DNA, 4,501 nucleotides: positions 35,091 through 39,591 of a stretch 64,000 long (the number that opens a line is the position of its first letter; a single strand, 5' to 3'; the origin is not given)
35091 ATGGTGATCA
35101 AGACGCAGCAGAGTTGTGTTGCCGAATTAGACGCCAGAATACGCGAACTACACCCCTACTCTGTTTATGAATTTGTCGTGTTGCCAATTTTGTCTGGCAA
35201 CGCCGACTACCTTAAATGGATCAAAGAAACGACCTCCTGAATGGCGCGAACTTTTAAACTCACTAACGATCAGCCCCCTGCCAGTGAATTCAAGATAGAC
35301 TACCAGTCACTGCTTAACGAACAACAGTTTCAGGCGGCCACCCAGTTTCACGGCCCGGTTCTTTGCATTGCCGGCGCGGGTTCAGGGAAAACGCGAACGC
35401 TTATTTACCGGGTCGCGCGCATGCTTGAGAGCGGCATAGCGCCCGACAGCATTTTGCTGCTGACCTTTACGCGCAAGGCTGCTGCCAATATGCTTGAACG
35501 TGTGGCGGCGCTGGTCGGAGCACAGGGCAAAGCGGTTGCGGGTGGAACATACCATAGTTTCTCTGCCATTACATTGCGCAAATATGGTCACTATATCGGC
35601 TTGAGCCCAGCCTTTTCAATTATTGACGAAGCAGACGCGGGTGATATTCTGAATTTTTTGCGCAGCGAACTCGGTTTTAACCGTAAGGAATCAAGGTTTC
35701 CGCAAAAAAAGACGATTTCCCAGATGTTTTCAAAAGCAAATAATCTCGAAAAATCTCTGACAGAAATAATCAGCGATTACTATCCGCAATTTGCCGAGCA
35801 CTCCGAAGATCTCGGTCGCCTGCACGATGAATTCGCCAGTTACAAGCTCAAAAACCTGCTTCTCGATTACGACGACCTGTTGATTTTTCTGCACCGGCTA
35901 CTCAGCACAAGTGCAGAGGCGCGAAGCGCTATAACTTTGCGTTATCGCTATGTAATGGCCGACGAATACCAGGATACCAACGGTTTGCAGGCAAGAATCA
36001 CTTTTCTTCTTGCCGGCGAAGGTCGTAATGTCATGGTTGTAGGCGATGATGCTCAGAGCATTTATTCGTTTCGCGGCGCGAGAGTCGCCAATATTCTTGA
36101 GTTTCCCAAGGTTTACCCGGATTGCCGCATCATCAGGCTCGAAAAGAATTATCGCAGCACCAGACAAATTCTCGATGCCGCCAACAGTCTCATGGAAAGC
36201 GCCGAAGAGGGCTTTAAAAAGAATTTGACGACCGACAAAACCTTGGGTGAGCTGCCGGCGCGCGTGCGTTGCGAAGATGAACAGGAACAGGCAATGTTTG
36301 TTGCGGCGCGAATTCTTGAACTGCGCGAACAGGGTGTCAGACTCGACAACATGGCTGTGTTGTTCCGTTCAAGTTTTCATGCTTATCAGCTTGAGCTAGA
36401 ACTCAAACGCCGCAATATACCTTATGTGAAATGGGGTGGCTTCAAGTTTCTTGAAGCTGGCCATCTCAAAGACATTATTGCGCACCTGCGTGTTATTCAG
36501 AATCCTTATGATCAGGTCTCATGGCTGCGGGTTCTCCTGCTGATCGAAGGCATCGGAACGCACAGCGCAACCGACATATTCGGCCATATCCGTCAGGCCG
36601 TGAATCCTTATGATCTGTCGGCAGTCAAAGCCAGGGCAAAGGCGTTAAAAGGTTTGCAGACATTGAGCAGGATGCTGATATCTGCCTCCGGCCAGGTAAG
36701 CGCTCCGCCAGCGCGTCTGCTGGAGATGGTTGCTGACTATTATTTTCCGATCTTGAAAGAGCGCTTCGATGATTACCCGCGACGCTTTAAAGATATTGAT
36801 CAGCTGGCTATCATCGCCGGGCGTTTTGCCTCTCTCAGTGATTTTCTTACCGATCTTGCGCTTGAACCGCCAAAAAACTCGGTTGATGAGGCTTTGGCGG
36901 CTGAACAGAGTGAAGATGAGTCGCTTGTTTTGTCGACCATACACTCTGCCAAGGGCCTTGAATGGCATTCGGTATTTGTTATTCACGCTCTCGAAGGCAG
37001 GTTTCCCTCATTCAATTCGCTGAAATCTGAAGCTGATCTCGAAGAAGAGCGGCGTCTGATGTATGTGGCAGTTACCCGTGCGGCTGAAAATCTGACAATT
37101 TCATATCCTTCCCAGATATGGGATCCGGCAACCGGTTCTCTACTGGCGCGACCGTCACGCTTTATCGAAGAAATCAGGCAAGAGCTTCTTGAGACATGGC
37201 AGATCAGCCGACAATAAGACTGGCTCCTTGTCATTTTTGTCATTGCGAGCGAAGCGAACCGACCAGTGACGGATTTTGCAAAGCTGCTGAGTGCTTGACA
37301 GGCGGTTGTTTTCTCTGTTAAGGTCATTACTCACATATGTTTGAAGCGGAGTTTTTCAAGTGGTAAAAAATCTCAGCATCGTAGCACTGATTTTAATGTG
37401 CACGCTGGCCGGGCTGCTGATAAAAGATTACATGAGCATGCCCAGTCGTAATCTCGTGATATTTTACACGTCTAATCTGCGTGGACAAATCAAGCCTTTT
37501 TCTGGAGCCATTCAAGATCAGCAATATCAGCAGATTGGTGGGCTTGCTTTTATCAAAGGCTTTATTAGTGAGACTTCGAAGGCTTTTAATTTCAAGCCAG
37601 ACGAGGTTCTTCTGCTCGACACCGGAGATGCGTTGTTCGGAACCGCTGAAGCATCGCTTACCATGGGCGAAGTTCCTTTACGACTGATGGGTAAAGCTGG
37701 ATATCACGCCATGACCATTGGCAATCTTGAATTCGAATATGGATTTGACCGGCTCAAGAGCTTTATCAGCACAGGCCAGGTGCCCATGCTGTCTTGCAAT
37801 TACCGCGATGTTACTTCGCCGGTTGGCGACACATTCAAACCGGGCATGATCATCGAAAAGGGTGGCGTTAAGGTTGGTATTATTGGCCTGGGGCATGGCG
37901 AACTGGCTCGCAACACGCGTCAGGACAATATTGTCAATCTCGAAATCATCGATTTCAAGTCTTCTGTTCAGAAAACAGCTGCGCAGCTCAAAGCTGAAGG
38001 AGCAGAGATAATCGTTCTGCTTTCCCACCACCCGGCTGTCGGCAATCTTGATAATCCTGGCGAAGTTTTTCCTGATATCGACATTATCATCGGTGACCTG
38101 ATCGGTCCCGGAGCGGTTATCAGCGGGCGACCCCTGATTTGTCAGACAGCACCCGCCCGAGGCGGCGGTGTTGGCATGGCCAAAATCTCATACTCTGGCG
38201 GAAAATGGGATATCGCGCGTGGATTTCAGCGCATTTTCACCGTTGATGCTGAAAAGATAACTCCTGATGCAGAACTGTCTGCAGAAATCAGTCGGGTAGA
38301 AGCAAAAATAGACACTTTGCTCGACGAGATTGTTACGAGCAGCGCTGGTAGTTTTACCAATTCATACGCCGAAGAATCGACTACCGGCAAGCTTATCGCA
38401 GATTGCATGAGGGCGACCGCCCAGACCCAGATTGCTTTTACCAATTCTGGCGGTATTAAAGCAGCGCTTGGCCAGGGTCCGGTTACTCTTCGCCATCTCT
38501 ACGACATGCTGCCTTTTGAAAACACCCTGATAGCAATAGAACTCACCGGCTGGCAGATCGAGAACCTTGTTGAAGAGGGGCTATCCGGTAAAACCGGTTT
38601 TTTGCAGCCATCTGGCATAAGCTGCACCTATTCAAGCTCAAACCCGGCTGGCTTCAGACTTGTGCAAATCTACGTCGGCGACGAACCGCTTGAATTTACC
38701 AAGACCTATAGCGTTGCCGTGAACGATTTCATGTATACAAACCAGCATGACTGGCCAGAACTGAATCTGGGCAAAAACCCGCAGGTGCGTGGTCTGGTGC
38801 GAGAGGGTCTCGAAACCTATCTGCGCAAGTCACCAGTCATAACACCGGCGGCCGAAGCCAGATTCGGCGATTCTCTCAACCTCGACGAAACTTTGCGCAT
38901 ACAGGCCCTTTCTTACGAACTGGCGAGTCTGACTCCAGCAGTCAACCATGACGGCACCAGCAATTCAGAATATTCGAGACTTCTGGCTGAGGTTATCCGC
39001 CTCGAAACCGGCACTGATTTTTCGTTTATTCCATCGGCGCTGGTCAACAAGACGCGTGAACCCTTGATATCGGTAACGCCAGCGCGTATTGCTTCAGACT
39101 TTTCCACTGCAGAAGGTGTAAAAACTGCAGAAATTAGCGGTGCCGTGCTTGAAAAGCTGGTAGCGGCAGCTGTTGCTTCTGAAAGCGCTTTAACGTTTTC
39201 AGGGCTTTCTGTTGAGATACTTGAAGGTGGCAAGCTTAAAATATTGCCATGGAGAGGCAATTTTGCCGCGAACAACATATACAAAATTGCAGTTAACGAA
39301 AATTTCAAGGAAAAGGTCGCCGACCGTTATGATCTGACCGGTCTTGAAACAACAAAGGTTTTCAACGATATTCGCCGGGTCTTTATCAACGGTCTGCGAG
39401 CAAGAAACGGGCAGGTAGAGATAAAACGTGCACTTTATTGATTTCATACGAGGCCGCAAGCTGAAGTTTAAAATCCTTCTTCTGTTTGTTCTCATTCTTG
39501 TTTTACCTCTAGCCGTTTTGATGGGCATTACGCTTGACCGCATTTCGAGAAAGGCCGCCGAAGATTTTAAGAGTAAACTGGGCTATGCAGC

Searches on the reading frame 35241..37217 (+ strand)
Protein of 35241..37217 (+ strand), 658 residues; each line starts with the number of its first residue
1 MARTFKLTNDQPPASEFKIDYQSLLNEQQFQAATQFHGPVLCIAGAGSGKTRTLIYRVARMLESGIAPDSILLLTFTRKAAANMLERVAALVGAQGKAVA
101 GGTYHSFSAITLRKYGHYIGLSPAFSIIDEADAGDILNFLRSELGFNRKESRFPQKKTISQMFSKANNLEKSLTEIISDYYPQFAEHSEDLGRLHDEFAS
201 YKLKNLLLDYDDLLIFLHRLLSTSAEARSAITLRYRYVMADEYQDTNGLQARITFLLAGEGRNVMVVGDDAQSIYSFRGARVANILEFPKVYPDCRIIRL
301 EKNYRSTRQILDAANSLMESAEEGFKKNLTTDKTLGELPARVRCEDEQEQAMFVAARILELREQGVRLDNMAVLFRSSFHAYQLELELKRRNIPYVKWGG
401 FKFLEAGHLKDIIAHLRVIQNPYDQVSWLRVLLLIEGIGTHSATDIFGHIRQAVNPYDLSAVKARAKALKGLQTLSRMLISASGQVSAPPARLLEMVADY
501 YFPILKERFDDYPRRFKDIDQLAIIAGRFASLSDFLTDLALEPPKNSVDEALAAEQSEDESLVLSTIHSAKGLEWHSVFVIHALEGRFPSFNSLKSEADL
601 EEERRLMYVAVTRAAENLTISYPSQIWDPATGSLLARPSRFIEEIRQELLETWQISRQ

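Call 76: search_protein_families(library=pfam, proteins=[window:35241-37217:+], max_evalue=0.001)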
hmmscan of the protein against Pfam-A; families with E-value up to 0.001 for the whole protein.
window:35241-37217:+ (658 aa): 7 families
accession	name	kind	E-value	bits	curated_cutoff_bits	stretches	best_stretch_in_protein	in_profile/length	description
PF00580.27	UvrD-helicase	-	1.7e-67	228.4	23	1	25-292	1-270/271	UvrD/REP helicase N-terminal domain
PF13361.12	UvrD_C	-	6.6e-56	190.6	25.6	2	298-446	1-150/350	UvrD-like helicase C-terminal domain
PF13245.12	AAA_19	-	2.1e-18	67.2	25.1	1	37-278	11-134/134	AAA domain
PF13538.12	UvrD_C_2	-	3.4e-09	36.9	27.4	1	563-620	3-51/52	UvrD-like helicase C-terminal domain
PF13604.12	AAA_30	-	0.00018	21.8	27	0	25-131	2-97/191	AAA domain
PF01443.25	Viral_helicase1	-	0.00031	21.1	21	0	553-620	168-226/228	Viral superfamily 1 RNA helicase core domain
PF13401.12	AAA_22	-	0.00032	21.5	27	0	38-145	6-109/130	AAA domain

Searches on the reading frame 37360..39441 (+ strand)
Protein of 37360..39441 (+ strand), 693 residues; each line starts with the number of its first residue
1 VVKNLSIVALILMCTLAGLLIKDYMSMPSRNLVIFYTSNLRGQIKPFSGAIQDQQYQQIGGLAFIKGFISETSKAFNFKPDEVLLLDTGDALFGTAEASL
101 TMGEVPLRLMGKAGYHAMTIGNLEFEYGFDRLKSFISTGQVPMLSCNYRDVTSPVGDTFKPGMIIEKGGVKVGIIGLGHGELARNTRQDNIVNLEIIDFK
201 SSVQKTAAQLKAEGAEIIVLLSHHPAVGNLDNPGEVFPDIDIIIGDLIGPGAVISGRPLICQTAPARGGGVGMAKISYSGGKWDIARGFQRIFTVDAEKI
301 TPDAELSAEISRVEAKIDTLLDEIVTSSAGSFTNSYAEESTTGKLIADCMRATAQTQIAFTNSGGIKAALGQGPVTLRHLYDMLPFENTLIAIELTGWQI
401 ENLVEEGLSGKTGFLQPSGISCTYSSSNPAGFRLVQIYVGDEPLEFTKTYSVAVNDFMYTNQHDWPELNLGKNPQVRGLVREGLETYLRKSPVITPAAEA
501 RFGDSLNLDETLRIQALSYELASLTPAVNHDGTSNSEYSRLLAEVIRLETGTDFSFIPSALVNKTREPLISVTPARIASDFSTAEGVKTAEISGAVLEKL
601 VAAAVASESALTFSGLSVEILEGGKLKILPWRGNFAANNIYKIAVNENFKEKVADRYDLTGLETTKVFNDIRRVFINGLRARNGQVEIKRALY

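Call 76: search_protein_families(library=pfam, proteins=[window:37360-39441:+], max_evalue=0.001)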
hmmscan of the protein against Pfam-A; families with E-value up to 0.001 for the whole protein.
window:37360-39441:+ (693 aa): 1 family
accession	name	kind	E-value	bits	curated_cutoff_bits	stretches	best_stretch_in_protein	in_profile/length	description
PF02872.23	5_nucleotid_C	-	2e-38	132.4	23.6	1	331-464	13-152/158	5'-nucleotidase, C-terminal domain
